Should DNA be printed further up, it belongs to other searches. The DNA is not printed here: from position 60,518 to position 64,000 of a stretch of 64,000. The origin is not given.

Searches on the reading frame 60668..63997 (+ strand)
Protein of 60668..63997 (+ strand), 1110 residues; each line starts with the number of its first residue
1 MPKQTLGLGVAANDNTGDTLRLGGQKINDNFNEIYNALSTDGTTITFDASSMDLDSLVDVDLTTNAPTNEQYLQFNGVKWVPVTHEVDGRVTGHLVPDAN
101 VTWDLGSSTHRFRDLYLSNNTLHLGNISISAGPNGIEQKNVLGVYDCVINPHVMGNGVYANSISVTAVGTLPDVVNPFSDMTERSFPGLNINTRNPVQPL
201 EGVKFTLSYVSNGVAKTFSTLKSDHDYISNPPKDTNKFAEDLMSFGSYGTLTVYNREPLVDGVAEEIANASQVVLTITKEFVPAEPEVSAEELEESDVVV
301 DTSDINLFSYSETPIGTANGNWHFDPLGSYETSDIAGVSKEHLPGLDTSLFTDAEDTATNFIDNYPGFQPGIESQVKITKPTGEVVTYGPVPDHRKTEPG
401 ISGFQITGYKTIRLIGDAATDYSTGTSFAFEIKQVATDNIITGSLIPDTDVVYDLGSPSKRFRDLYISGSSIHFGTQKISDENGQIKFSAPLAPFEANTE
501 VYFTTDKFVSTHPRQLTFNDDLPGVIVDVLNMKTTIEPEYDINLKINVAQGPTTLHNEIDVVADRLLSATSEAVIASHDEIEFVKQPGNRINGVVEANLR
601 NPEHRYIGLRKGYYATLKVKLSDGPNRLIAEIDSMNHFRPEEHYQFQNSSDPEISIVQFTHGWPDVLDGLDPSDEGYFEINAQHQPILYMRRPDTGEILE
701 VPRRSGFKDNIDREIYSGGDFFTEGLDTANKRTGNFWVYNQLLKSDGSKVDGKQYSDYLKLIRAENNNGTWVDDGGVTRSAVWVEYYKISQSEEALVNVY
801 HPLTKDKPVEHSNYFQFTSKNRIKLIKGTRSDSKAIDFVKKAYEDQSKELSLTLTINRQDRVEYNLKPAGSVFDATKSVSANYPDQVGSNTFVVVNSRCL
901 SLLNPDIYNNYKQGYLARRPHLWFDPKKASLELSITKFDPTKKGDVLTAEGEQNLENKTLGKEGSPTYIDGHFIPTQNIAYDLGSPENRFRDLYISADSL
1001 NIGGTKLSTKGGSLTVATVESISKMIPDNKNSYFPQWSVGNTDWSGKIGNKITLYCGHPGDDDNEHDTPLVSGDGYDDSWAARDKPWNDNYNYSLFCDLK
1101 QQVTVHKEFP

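Call 10: search_protein_families(library=phrogs, proteins=[window:60668-63997:+], max_evalue=0.00001)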
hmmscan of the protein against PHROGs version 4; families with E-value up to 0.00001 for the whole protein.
window:60668-63997:+ (1110 aa): 9 families
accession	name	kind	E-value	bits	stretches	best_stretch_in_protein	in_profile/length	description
phrog_36222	-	unknown function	4.3e-22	79.7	1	81-132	53-103/350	-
phrog_677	-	tail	4.8e-20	73.3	1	1-51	1-50/412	baseplate wedge tail fiber protein connector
phrog_6942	-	tail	6e-08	32.9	1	1-47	1-47/708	tail fiber protein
phrog_958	-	tail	1.6e-07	31.1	1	3-43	2-41/606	baseplate wedge subunit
phrog_19921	-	tail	1.9e-07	30.7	0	421-483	727-788/952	tail spike protein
phrog_36881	-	unknown function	1.5e-06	29.3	0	39-142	55-153/198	-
phrog_967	-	tail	1.7e-06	28.4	1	1-37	233-269/519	baseplate wedge tail fiber protein connector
phrog_35140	-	unknown function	9.2e-06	25.6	0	92-123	418-449/500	-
phrog_1171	-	tail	1e-05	25.2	0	945-1001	747-804/954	tail spike protein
